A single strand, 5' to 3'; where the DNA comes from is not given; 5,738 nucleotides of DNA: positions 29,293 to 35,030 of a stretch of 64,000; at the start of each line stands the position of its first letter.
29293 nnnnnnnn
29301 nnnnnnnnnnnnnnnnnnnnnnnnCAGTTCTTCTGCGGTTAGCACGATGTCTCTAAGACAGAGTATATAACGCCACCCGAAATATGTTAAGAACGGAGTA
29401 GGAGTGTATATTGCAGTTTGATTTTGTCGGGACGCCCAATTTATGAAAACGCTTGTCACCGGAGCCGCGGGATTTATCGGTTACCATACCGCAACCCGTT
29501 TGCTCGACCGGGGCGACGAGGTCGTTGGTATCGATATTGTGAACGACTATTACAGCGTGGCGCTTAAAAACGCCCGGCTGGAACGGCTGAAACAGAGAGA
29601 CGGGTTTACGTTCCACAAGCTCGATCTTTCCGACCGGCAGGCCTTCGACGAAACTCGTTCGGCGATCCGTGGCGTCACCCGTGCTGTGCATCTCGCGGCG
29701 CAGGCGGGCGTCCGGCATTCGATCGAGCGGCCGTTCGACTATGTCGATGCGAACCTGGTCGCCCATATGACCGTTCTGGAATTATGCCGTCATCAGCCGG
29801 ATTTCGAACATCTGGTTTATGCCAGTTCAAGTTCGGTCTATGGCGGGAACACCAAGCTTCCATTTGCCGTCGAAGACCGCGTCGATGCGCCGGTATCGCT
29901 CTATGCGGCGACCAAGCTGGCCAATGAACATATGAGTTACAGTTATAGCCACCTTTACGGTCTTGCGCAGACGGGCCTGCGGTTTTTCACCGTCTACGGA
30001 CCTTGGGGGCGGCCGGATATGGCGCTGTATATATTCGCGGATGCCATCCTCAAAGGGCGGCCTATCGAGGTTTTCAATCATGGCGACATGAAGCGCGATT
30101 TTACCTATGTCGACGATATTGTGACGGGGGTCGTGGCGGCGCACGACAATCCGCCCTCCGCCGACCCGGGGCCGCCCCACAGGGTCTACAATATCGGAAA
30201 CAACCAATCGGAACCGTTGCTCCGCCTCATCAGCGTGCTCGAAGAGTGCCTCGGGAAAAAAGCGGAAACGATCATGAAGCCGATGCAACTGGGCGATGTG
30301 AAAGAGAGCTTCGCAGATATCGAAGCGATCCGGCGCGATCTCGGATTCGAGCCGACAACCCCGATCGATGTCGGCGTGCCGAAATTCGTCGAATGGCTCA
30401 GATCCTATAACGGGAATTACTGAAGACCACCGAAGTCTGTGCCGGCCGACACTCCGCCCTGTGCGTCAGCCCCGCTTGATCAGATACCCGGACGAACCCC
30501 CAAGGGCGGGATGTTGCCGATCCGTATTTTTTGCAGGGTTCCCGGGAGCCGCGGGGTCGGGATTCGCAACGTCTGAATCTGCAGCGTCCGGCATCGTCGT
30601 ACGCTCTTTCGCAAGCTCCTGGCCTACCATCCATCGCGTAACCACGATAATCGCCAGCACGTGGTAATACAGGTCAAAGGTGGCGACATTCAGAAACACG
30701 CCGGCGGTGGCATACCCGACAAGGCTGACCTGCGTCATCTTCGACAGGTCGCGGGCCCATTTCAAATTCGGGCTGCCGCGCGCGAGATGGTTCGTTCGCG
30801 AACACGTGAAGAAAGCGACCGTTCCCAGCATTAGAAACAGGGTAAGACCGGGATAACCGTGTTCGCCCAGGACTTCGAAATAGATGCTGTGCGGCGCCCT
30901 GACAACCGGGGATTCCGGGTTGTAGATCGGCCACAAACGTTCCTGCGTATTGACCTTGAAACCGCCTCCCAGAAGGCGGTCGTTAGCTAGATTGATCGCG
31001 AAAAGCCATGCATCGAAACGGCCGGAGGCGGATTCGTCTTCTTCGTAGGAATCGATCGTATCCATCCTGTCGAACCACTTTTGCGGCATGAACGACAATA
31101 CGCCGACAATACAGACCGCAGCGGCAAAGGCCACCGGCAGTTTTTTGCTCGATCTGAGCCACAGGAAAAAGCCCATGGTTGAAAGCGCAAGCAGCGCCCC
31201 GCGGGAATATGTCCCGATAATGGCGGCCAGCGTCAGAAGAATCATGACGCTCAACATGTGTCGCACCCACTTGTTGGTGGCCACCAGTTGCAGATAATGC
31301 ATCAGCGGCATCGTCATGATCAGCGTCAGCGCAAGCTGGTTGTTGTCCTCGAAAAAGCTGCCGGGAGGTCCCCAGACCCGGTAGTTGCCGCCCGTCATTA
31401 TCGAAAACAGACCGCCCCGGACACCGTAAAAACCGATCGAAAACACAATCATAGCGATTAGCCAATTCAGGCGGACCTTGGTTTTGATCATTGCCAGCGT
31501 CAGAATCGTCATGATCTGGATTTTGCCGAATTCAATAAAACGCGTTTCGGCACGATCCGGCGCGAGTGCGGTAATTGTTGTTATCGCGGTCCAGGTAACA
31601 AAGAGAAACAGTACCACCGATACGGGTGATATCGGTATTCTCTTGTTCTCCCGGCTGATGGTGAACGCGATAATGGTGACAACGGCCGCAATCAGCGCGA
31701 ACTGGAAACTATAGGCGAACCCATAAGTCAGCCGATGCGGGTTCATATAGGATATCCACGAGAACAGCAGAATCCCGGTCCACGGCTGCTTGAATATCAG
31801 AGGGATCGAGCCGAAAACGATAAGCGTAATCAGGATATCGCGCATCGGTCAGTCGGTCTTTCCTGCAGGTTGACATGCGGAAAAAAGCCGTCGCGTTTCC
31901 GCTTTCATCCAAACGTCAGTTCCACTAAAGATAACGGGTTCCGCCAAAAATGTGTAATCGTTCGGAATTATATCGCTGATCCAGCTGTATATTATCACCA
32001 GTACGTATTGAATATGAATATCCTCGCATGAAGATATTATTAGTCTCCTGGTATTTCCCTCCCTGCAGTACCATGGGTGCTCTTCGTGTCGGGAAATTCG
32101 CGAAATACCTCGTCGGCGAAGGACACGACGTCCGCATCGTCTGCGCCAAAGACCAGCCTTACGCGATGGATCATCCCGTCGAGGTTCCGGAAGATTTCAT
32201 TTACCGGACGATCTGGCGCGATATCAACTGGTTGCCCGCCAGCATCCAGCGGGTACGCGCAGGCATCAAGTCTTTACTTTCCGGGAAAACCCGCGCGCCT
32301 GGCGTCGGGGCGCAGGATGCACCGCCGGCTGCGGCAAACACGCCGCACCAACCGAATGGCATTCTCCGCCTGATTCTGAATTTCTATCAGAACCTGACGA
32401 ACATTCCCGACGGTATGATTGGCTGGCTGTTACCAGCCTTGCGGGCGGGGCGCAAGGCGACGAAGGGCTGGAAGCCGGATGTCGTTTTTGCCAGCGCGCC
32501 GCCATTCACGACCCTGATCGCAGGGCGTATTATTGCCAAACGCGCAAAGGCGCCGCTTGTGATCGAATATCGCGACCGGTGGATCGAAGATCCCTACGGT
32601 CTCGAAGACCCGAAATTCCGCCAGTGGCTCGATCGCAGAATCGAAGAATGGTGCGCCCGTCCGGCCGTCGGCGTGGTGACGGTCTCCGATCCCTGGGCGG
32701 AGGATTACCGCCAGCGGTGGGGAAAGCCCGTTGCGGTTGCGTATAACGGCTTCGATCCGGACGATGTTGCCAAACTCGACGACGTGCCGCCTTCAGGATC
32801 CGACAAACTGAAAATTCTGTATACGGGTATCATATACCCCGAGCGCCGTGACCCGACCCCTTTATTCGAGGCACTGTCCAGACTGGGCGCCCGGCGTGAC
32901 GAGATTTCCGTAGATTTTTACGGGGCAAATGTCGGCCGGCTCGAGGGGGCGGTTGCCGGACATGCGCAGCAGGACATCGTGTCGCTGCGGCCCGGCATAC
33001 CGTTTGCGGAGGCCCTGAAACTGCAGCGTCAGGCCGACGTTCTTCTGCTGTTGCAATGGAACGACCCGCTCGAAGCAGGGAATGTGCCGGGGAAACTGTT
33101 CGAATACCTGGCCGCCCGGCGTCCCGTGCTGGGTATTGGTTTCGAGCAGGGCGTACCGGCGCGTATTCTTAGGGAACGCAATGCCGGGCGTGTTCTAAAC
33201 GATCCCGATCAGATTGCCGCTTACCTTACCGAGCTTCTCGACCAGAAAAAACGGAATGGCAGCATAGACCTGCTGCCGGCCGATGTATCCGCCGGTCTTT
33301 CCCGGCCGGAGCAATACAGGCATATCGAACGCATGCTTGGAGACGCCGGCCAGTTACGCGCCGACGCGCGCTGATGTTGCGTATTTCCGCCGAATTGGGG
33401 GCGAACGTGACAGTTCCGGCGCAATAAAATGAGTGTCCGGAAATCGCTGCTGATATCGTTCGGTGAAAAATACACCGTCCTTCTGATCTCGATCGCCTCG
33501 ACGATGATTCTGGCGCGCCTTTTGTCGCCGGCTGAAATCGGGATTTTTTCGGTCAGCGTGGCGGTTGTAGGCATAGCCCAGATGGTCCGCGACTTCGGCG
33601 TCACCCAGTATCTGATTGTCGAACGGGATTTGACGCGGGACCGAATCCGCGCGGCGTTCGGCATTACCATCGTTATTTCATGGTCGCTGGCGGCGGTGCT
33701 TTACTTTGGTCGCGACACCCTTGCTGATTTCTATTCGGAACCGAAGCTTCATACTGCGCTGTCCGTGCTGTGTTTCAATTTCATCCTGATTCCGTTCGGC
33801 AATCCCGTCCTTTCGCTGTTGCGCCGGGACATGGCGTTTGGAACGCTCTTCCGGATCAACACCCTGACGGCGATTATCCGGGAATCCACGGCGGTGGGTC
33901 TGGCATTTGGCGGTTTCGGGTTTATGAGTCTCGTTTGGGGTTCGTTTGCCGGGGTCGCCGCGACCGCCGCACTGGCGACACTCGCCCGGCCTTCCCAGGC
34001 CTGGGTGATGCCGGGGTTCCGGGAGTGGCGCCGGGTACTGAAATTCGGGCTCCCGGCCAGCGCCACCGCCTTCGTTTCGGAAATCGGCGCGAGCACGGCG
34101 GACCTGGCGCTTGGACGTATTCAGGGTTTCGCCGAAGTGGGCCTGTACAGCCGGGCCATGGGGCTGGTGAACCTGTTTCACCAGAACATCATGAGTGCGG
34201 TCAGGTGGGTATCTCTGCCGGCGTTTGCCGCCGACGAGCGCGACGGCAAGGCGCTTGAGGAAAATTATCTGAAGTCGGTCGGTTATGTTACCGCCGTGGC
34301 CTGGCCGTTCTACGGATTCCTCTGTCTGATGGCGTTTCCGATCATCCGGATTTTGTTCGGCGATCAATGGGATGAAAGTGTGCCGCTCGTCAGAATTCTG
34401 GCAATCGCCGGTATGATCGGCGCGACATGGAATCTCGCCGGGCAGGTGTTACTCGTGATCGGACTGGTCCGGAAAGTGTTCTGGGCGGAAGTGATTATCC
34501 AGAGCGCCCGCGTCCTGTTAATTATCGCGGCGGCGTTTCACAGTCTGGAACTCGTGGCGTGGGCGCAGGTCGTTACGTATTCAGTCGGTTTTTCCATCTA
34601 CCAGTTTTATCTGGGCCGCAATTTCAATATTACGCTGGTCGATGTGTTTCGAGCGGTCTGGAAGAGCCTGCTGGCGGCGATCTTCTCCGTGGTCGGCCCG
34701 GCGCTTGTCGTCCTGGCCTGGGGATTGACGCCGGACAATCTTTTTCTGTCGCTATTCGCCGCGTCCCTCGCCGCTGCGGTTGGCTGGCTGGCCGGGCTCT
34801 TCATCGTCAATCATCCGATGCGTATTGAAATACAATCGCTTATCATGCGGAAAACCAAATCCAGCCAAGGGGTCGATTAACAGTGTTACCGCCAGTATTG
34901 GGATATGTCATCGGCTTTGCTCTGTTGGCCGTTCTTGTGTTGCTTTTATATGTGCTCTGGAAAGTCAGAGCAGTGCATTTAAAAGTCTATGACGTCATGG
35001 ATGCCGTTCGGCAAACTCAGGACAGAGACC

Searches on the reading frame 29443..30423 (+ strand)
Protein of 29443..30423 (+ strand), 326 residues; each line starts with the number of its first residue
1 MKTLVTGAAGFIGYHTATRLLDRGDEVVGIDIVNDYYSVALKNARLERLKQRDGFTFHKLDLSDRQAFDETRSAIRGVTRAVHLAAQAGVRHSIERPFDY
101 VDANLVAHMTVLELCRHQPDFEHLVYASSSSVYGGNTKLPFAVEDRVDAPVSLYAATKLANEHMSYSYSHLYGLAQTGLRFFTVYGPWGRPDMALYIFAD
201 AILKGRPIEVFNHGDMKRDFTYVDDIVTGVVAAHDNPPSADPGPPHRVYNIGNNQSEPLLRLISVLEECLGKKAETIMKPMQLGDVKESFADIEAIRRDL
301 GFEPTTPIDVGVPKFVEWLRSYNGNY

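Call 19: search_protein_families(library=ncbifam, proteins=[window:29443-30423:+], max_evalue=0.00001)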
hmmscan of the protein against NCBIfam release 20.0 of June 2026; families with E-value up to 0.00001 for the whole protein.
window:29443-30423:+ (326 aa): 24 families
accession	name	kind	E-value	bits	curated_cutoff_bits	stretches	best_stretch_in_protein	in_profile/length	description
TIGR01181.1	dTDP_gluc_dehyt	equivalog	2.9e-38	131.8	365.1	1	3-320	2-312/321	dTDP-glucose 4,6-dehydratase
TIGR01179.1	galE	equivalog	1.9e-37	128.9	262.3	1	3-318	2-324/332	UDP-glucose 4-epimerase GalE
NF011728.1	PRK15181.1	equivalog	3.1e-32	111.9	760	1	3-319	18-337/348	Vi polysaccharide biosynthesis UDP-N-acetylglucosaminuronic acid C-4 epimerase TviC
TIGR04180.1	EDH_00030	hypoth_equivalog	6.9e-29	100.8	475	1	4-299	2-289/297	NAD-dependent 4,6-dehydratase LegB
TIGR02197.1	heptose_epim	equivalog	6.6e-27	94.5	274.6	1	4-320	2-314/316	ADP-glyceromanno-heptose 6-epimerase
NF007956.0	PRK10675.1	subfamily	5.6e-24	84.9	394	1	1-164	1-159/338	UDP-glucose 4-epimerase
NF007490.0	PRK10084.1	subfamily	5.8e-24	84.7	649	1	1-319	1-334/361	dTDP-glucose 4,6-dehydratase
NF007582.0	PRK10217.1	equivalog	3.3e-23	82.3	698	1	2-319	3-331/355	dTDP-glucose 4,6-dehydratase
NF042422.1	oxyalk_red_OleD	equivalog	4e-19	69.2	580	1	1-271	1-251/329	2-alkyl-3-oxoalkanoate reductase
NF043036.1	ErythonDh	equivalog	5.5e-19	68.5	325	1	1-204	1-199/321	D-erythronate dehydrogenase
NF008872.0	PRK11908.1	equivalog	2.2e-15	56.6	294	1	1-258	2-258/349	bifunctional UDP-4-keto-pentose/UDP-xylose synthase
NF042423.1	oxyalk_red_Shew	equivalog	1.5e-12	47.2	580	1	2-258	10-245/331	2-alkyl-3-oxoalkanoate reductase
TIGR02622.1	CDP_4_6_dhtase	equivalog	8e-12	44.9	278.45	1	2-172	6-172/352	CDP-glucose 4,6-dehydratase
TIGR01472.1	gmd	equivalog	1.6e-10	40.8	415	1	3-181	3-183/342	GDP-mannose 4,6-dehydratase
TIGR03466.1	HpnA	hypoth_equivalog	1.6e-10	40.4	367.65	1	1-144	1-128/327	hopanoid-associated sugar epimerase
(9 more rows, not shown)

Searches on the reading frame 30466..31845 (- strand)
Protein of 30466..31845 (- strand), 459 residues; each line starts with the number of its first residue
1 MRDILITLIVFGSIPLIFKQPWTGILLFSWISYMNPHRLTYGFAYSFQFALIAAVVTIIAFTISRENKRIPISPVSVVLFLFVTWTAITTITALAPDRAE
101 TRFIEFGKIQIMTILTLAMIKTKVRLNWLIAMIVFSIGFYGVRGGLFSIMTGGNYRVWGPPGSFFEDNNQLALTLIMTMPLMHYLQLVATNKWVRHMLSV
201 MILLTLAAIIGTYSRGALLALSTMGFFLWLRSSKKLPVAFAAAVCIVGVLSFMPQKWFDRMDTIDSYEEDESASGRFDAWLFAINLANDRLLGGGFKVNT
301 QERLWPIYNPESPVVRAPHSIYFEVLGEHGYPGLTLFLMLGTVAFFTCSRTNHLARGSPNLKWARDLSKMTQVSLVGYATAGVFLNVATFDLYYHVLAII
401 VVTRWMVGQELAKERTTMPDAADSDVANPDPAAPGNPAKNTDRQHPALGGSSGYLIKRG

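Call 19: search_protein_families(library=ncbifam, proteins=[window:30466-31845:-], max_evalue=0.00001)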
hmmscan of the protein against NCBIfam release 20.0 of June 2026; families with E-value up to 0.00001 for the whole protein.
window:30466-31845:- (459 aa): 2 families
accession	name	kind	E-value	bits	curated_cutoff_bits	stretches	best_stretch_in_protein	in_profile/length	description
TIGR03097.1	PEP_O_lig_1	hypoth_equivalog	2.5e-156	520.7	188.1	1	2-404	1-404/408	putative O-glycosylation ligase, exosortase A system-associated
TIGR00947.1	2A73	equivalog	2.8e-11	43.1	366.4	1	50-350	44-367/425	IctB family putative bicarbonate transporter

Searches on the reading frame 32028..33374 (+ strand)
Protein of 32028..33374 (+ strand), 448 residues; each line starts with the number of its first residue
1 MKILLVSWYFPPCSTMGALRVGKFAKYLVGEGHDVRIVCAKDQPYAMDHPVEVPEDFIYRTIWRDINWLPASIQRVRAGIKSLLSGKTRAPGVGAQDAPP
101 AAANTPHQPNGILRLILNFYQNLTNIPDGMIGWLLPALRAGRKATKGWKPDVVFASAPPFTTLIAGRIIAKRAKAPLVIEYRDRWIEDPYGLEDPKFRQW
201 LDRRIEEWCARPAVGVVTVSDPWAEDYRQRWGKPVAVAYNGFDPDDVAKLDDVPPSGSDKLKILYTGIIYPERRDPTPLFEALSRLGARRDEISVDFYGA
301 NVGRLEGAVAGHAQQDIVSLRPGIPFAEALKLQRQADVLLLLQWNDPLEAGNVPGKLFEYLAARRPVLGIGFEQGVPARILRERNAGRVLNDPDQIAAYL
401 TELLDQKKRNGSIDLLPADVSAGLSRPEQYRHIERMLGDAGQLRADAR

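Call 19: search_protein_families(library=ncbifam, proteins=[window:32028-33374:+], max_evalue=0.00001)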
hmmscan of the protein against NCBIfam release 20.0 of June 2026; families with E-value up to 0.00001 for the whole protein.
window:32028-33374:+ (448 aa): 1 family
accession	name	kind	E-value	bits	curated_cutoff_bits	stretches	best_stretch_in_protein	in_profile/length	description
NF007640.0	PRK10307.1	subfamily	9.8e-08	31.3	276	1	1-371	1-337/411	WcaI family glycosyltransferase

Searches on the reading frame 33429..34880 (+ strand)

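Call 19: search_protein_families(library=ncbifam, proteins=[window:33429-34880:+], max_evalue=0.00001)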
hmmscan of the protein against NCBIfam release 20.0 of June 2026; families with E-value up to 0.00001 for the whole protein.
window:33429-34880:+ (483 aa): 3 families
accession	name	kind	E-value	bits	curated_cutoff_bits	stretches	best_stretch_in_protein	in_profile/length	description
NF007773.0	PRK10459.1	equivalog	1.3e-54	186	273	1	17-479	21-486/492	MOP flippase family protein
NF047674.1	TeichurnBiosyTuaB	equivalog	1e-42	146.8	580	1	17-451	22-460/469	teichuronic acid biosynthesis protein TuaB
NF058658.1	Oglyco_Wzx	exception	5.8e-27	94.8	720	1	19-468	26-471/478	O-glycosylation flippase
